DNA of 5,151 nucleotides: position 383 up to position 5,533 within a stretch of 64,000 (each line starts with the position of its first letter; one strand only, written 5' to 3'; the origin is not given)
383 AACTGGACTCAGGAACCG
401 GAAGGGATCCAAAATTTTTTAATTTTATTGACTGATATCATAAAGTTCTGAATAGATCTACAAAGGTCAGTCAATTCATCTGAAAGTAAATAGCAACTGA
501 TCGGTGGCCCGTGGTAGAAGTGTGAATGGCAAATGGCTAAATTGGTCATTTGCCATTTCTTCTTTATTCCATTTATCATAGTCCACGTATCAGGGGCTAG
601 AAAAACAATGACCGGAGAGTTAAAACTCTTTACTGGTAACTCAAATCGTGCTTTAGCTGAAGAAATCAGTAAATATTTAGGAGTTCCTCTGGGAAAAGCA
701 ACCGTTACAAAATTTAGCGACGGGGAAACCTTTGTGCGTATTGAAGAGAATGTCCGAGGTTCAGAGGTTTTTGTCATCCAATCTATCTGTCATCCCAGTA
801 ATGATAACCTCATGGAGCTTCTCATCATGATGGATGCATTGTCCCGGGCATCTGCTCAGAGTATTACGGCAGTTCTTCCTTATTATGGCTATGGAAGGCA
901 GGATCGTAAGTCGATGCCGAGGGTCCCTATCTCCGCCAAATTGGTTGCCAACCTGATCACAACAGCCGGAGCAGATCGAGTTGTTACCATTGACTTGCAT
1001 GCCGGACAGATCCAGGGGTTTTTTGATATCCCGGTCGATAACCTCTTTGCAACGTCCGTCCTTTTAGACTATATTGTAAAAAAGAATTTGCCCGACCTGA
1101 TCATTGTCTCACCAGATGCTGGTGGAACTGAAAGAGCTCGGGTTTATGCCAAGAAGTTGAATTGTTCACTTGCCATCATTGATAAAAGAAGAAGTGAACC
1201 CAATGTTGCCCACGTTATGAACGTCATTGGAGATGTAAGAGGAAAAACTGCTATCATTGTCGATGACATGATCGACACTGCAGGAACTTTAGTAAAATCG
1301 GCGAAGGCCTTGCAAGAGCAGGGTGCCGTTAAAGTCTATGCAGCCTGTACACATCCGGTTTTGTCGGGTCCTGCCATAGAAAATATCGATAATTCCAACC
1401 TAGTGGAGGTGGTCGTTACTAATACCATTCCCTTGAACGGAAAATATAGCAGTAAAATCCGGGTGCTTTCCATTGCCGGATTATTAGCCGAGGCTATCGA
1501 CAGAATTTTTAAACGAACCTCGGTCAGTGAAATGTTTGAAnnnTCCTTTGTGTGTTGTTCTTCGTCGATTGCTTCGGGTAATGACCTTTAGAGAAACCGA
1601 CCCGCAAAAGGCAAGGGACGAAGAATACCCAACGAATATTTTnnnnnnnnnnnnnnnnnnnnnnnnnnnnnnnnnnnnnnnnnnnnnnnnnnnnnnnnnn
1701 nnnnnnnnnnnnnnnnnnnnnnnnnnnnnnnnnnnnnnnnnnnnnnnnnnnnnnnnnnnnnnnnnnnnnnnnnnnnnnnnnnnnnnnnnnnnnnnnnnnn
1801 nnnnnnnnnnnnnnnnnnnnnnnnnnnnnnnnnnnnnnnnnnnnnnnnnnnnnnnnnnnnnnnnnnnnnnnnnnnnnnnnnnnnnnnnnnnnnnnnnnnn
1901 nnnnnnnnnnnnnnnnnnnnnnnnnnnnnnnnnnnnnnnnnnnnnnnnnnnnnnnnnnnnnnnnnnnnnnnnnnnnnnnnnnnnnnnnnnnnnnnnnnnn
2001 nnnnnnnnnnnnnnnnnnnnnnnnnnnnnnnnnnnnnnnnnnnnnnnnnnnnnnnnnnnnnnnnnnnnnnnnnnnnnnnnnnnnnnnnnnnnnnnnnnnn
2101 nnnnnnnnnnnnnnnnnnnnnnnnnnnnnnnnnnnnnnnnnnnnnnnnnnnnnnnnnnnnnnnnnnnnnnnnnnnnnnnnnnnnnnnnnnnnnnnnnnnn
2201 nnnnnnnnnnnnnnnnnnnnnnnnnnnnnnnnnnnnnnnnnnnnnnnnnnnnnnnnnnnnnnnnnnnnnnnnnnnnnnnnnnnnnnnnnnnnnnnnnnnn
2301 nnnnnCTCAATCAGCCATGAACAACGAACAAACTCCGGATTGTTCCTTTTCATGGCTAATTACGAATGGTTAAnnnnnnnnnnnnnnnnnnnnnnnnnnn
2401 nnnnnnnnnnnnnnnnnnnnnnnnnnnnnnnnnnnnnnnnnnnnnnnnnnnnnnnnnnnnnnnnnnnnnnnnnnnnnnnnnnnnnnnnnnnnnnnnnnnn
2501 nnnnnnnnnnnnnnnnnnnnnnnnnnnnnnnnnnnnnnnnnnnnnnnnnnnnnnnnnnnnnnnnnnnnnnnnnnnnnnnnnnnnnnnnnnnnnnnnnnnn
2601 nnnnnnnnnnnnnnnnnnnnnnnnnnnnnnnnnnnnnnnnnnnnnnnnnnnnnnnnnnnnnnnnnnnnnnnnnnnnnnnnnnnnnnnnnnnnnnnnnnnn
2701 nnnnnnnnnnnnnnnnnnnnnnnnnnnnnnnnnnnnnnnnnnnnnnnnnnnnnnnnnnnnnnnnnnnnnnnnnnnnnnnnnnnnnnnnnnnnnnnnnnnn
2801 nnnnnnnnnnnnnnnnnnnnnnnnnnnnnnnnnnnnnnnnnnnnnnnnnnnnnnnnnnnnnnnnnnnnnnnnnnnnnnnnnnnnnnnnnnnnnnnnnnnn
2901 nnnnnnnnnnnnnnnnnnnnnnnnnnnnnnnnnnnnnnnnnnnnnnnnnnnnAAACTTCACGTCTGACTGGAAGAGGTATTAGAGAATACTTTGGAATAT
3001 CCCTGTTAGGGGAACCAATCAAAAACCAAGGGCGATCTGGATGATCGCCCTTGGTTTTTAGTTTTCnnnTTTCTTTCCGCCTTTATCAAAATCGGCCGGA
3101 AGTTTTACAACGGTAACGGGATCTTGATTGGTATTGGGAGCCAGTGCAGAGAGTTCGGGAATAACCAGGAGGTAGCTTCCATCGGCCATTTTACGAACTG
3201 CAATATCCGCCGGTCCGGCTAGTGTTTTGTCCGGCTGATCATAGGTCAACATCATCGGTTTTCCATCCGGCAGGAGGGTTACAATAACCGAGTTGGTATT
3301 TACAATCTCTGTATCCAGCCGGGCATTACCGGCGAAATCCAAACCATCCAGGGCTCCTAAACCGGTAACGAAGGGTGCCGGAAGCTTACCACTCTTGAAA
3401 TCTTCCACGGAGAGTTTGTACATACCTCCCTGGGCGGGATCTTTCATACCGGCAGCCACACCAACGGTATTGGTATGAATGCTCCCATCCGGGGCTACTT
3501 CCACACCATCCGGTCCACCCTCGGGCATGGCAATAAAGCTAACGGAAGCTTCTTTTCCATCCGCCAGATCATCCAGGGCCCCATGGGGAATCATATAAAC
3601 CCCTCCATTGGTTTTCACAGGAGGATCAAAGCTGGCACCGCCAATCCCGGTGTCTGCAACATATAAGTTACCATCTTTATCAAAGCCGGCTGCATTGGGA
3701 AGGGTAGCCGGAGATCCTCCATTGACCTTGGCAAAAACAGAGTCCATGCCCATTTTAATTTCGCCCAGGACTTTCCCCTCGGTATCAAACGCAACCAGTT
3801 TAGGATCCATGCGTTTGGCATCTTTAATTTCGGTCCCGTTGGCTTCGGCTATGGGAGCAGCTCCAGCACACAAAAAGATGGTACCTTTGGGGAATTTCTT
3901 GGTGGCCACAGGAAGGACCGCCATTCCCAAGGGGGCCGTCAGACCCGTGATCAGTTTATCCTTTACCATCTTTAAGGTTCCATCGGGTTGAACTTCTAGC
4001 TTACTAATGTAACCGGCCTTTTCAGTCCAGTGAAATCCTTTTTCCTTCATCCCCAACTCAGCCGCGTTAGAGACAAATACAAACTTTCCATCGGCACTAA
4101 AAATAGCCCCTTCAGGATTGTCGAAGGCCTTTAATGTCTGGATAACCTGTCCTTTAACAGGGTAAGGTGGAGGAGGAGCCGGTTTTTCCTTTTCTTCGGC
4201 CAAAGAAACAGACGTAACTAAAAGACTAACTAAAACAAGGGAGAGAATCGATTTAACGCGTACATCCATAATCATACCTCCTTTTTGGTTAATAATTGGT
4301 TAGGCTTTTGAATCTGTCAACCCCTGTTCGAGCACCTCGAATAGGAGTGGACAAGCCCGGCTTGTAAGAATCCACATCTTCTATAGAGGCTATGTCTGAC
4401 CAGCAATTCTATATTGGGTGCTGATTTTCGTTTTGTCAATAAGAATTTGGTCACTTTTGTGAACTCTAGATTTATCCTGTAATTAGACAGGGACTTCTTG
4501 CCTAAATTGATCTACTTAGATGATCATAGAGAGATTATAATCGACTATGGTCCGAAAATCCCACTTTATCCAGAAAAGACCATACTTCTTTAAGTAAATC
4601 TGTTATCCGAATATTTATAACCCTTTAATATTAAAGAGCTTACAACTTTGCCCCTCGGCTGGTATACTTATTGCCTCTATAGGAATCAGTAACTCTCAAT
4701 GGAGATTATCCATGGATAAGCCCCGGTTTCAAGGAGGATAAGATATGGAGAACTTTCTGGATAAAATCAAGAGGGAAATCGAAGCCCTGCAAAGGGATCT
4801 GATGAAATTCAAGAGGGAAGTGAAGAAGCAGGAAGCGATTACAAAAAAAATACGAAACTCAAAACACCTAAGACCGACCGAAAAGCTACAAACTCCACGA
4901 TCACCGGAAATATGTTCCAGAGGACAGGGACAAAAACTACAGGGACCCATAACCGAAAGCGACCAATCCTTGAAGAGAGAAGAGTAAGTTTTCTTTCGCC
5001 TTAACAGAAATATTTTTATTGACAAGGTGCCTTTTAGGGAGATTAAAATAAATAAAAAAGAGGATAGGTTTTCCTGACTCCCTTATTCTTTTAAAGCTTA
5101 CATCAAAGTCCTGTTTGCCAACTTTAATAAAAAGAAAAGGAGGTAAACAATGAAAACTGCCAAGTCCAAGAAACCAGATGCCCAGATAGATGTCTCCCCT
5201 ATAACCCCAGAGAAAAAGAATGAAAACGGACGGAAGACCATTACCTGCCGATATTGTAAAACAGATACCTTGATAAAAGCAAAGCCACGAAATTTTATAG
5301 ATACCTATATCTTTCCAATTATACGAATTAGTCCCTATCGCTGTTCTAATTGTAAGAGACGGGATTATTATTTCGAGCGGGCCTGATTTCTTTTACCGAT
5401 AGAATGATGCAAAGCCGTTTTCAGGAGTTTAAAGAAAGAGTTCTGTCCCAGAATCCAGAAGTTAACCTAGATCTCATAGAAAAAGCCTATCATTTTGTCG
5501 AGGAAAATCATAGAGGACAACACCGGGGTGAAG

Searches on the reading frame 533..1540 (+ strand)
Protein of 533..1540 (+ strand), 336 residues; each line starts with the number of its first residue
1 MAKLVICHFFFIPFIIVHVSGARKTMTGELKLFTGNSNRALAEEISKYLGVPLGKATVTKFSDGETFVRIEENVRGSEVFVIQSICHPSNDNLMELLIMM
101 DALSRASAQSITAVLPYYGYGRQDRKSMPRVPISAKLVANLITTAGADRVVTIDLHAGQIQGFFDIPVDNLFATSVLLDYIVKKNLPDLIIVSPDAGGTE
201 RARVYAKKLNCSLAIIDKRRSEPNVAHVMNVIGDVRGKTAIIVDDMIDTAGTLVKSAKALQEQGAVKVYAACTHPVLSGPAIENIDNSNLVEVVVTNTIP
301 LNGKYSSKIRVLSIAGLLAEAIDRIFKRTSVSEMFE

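Call 10: search_protein_families(library=pfam, proteins=[window:533-1540:+], max_evalue=0.001)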
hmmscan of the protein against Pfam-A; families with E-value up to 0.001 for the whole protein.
window:533-1540:+ (336 aa): 3 families
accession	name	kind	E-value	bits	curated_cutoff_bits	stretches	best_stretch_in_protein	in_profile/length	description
PF13793.12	Pribosyltran_N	-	1.6e-54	183.2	25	1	30-146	1-117/117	N-terminal domain of ribose phosphate pyrophosphokinase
PF14572.12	Pribosyl_synth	-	2.6e-34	119.2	27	1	227-335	73-183/184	Phosphoribosyl synthetase-associated domain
PF00156.33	Pribosyltran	-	4.8e-19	68.7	26.3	1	188-274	30-124/158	Phosphoribosyl transferase domain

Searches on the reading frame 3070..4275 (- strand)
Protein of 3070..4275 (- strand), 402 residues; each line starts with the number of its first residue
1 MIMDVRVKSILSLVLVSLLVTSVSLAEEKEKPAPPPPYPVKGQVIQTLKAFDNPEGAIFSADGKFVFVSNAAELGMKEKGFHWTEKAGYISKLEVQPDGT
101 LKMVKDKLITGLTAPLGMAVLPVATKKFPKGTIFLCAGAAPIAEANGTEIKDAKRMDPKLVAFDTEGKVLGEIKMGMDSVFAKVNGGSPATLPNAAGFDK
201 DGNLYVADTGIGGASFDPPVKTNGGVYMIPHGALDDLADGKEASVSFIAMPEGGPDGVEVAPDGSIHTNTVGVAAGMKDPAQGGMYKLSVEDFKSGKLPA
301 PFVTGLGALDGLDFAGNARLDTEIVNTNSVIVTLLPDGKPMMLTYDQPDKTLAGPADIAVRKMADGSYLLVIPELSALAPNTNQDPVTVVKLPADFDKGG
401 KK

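Call 10: search_protein_families(library=pfam, proteins=[window:3070-4275:-], max_evalue=0.001)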
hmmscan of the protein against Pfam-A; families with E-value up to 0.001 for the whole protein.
window:3070-4275:- (402 aa): 0 families

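Call 16: search_protein_families(library=ncbifam, proteins=[window:3070-4275:-], max_evalue=0.01)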
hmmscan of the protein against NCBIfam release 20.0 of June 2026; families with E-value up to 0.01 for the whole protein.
window:3070-4275:- (402 aa): 1 family
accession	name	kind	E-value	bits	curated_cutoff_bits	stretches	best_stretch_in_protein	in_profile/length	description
NF033206.1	ScyE_fam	subfamily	3.7e-06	26.7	80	1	198-276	15-96/333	ScyD/ScyE family protein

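Call 84: search_protein_families(library=padloc, proteins=[window:3070-4275:-], max_evalue=0.001)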
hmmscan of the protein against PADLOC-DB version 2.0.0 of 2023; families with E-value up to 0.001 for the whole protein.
window:3070-4275:- (402 aa): 0 families

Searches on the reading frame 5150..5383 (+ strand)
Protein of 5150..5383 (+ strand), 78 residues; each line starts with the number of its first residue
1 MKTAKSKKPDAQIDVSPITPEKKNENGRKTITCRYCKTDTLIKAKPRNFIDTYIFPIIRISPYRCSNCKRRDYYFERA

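Call 10: search_protein_families(library=pfam, proteins=[window:5150-5383:+], max_evalue=0.001)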
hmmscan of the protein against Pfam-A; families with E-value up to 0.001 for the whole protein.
window:5150-5383:+ (78 aa): 0 families

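Call 16: search_protein_families(library=ncbifam, proteins=[window:5150-5383:+], max_evalue=0.01)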
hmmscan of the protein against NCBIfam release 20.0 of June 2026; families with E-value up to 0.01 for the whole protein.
window:5150-5383:+ (78 aa): 1 family
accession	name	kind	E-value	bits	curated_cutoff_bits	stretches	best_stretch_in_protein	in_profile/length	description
NF001608.0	PRK00398.1-6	equivalog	0.0082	15.9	84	0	63-70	4-11/46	DNA-directed RNA polymerase subunit P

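Call 72: find_homologous_proteins(query=window:5150-5383:+, max_evalue=0.01)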
Query window:5150-5383:+ (78 aa): 3 proteins with E <= 0.01 among 3 candidates.
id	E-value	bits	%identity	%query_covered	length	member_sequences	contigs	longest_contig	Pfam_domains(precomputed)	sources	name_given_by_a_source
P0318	5.5e-46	171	100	100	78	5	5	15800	-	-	-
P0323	9.7e-30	120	68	100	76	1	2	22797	-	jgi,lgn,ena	-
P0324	1.2e-27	113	67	100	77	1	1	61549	-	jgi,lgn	jgi:DNA-directed RNA polymerase subunit RPC12/RpoP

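Call 84: search_protein_families(library=padloc, proteins=[window:5150-5383:+], max_evalue=0.001)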
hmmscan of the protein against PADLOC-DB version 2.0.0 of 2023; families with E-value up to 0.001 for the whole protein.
window:5150-5383:+ (78 aa): 0 families
